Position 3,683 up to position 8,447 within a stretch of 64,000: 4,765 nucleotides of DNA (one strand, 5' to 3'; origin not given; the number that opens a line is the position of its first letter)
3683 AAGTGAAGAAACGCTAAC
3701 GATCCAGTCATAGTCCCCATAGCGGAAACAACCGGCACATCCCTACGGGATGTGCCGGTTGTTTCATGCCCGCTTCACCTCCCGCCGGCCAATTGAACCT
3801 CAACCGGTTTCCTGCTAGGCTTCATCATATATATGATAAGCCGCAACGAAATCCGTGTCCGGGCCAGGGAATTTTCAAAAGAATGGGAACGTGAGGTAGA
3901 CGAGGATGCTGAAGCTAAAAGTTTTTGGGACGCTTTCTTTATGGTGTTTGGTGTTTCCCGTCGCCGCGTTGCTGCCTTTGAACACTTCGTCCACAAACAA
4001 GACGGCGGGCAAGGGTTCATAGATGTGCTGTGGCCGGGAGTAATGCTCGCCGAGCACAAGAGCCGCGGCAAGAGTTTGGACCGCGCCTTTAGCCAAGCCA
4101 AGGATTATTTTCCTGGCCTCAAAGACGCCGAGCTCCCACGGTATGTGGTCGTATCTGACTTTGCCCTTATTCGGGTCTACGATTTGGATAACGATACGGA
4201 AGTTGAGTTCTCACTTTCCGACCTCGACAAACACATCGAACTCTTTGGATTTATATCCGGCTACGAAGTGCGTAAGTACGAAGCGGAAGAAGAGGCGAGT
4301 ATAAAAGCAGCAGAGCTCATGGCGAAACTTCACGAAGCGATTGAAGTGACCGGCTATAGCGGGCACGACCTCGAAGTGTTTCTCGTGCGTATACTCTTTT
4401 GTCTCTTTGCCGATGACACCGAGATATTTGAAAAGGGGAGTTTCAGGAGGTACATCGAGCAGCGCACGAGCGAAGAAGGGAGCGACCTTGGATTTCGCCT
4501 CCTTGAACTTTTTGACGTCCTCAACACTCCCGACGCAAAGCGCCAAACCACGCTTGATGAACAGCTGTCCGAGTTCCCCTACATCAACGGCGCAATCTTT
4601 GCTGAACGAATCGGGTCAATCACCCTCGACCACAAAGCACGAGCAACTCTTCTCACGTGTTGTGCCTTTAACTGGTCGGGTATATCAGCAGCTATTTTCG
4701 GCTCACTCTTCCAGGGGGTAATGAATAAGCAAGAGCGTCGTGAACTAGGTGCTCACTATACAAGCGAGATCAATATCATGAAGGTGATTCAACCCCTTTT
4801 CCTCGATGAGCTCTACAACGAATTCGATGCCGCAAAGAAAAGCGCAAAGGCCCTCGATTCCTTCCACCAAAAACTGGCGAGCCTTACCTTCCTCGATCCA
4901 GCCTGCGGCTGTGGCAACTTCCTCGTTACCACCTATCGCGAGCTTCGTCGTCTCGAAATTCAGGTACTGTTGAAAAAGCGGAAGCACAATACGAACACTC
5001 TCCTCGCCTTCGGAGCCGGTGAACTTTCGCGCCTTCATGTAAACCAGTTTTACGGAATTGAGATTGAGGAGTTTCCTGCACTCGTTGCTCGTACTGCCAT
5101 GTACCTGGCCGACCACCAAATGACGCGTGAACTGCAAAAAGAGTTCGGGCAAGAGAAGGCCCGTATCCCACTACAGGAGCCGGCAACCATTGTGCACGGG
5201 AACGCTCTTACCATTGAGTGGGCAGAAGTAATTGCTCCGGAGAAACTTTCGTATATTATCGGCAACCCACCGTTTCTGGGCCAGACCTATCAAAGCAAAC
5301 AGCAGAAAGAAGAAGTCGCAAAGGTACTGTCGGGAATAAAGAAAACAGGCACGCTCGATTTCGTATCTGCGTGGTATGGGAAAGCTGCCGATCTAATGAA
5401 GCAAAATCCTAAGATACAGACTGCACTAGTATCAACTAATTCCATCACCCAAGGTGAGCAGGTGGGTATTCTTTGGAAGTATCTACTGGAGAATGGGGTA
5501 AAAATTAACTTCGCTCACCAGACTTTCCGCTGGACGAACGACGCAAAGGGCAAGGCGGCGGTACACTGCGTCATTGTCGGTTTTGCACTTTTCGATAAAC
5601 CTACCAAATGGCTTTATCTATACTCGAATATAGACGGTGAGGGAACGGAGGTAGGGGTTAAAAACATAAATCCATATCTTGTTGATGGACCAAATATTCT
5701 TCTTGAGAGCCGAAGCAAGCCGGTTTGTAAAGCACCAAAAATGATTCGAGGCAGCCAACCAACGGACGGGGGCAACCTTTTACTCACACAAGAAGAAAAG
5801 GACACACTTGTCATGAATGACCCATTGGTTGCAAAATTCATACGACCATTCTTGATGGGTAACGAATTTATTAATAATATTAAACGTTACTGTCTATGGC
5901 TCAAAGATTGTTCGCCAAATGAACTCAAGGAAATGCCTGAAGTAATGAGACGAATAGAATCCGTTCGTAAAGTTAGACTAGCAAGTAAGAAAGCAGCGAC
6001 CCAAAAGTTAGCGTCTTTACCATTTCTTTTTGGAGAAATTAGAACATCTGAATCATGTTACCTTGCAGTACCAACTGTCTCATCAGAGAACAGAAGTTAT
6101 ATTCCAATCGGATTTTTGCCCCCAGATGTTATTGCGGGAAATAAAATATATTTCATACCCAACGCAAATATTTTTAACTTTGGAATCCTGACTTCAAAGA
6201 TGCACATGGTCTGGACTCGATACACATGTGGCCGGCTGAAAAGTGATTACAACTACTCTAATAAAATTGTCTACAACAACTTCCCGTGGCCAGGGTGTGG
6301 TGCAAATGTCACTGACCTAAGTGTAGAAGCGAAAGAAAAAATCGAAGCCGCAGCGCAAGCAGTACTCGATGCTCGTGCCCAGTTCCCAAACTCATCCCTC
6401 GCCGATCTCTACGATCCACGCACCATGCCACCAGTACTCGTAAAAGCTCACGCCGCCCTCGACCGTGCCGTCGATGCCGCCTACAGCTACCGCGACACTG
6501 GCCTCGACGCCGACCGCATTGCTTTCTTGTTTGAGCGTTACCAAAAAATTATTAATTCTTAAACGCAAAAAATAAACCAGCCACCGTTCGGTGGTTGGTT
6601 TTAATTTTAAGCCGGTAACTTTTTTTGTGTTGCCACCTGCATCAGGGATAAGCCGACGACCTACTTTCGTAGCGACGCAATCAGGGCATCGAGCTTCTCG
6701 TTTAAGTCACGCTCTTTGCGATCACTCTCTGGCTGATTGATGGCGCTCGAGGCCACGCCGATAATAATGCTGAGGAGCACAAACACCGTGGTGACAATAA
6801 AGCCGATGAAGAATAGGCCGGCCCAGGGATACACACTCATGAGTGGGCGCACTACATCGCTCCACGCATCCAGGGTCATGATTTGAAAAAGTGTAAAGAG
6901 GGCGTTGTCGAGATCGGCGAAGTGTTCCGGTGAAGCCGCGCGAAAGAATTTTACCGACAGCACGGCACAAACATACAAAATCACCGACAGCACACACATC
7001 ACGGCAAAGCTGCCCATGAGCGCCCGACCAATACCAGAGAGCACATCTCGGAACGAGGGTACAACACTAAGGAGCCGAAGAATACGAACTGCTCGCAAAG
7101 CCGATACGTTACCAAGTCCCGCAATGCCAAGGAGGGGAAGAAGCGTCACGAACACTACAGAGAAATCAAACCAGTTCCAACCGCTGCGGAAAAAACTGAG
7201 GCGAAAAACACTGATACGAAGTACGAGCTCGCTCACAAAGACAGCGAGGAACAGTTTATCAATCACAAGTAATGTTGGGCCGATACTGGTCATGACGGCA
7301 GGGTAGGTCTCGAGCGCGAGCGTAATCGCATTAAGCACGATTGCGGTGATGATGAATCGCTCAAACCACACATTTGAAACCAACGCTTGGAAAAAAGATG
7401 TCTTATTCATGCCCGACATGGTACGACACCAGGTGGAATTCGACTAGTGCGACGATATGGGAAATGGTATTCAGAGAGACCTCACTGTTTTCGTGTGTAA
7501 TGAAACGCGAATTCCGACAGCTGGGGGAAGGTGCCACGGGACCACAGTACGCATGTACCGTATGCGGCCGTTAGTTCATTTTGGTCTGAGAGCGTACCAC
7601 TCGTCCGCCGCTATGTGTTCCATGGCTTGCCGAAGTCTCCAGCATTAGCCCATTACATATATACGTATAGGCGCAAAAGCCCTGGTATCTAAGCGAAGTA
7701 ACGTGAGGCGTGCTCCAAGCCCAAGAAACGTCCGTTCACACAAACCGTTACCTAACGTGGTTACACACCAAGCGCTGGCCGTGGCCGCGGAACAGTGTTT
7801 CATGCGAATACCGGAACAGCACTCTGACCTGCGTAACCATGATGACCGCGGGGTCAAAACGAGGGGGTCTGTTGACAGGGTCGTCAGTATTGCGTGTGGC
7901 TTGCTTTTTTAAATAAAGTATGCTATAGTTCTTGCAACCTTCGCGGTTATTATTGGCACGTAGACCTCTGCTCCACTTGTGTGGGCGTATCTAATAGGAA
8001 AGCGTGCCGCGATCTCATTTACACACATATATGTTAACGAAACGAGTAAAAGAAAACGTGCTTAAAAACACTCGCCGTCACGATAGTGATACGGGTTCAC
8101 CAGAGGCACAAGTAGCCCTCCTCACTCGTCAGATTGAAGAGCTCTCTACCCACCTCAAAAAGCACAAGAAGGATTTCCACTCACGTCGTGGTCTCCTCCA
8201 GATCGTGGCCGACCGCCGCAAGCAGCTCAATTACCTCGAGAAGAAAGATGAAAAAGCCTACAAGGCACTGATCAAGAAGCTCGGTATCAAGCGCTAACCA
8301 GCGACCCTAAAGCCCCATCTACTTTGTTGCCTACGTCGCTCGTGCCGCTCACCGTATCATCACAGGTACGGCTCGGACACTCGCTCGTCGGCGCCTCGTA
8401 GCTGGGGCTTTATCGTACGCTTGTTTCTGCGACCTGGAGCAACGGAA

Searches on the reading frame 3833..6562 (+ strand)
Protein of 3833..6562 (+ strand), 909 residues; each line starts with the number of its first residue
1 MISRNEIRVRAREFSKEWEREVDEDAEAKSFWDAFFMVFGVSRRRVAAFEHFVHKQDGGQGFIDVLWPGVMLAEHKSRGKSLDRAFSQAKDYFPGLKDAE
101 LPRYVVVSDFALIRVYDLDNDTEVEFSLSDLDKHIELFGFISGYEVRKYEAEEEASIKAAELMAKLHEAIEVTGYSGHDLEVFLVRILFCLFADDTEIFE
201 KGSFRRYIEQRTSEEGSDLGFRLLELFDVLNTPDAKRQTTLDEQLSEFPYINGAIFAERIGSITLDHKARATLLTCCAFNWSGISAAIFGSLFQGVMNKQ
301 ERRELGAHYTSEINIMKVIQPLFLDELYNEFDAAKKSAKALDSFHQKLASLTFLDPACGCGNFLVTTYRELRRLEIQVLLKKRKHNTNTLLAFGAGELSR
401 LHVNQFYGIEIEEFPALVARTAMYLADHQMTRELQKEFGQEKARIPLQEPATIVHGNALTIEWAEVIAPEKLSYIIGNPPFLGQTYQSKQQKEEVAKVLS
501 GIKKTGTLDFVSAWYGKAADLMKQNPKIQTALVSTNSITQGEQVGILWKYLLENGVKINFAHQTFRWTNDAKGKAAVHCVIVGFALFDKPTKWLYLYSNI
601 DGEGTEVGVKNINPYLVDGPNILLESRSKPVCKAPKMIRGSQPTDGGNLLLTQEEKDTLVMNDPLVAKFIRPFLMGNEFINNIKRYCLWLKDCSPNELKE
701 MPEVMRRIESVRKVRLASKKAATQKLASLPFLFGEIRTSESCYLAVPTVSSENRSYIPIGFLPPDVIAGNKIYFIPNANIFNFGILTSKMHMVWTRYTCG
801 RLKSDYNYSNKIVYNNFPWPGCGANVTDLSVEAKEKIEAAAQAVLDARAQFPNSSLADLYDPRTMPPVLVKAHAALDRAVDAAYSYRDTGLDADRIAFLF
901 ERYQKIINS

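Call 79: search_protein_families(library=pfam, proteins=[window:3833-6562:+], max_evalue=0.0001)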
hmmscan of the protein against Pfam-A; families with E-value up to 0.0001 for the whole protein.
window:3833-6562:+ (909 aa): 7 families
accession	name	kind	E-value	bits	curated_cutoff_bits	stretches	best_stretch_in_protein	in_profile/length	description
PF20473.4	MmeI_Mtase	-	2.1e-91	306.2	27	1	332-595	2-258/259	MmeI, DNA-methyltransferase domain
PF20466.3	MmeI_TRD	-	5.7e-78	261.4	27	1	618-820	1-205/207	MmeI, target recognition domain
PF20464.3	MmeI_N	-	1.4e-42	146.5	27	1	10-171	2-179/181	MmeI, N-terminal domain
PF20467.3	MmeI_C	-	4.2e-28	97.8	27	1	833-906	5-78/83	MmeI, C-terminal domain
PF20465.4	MmeI_hel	-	7.1e-25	88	27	1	178-256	1-75/75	MmeI, helicase spacer domain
PF07669.17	Eco57I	-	4.2e-07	30.6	25.3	1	404-553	1-155/171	Eco57I restriction-modification methylase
PF02384.22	N6_Mtase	-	2e-06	27.8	20.4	1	353-527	50-178/311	N-6 DNA Methylase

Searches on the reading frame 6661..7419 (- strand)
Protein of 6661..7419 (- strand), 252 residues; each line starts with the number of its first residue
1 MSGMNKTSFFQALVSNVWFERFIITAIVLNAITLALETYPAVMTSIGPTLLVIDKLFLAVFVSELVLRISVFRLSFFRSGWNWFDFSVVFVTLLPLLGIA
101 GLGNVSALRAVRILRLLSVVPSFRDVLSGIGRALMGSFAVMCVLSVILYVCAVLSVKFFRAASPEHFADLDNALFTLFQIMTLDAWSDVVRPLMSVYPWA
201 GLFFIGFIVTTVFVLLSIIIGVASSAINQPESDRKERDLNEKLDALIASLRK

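Call 4: search_protein_families(library=pfam, proteins=[window:6661-7419:-], max_evalue=0.1)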
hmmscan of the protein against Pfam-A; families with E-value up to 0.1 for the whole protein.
window:6661-7419:- (252 aa): 2 families
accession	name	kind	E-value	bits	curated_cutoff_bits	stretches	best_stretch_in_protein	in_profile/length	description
PF00520.37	Ion_trans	-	4.2e-37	128.1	25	1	18-232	3-238/241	Ion transport protein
PF08016.18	PKD_channel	-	0.00094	19.1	22.4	1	107-222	105-217/225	Polycystin cation channel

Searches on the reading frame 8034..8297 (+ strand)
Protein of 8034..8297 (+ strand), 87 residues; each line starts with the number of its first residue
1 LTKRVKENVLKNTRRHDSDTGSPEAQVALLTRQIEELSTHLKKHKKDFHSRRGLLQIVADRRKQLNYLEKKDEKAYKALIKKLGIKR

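Call 4: search_protein_families(library=pfam, proteins=[window:8034-8297:+], max_evalue=0.1)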
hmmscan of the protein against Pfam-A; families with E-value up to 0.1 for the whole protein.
window:8034-8297:+ (87 aa): 2 families
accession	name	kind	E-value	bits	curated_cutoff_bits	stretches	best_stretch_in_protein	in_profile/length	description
PF00312.27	Ribosomal_S15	-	1.9e-31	108.5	31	1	6-86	1-81/81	Ribosomal protein S15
PF02050.21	FliJ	-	0.014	16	28.4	1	30-82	57-109/123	Flagellar FliJ protein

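Call 5: search_protein_families(library=ncbifam, proteins=[window:8034-8297:+], max_evalue=0.1)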
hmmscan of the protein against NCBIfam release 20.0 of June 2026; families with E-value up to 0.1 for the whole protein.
window:8034-8297:+ (87 aa): 4 families
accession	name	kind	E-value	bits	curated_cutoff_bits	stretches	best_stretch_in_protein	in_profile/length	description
TIGR00952.1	S15_bact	equivalog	1e-31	109.1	63.65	1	3-87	2-86/86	30S ribosomal protein S15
NF006331.0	PRK08561.1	equivalog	1.1e-05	25.2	154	1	9-72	71-133/152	30S ribosomal protein S15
TIGR00754.1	bfr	equivalog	0.033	14.2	125.55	1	40-85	106-146/157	bacterioferritin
TIGR01843.1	type_I_hlyD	subfamily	0.055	12.4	208.65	1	5-72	123-190/422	HlyD family type I secretion periplasmic adaptor subunit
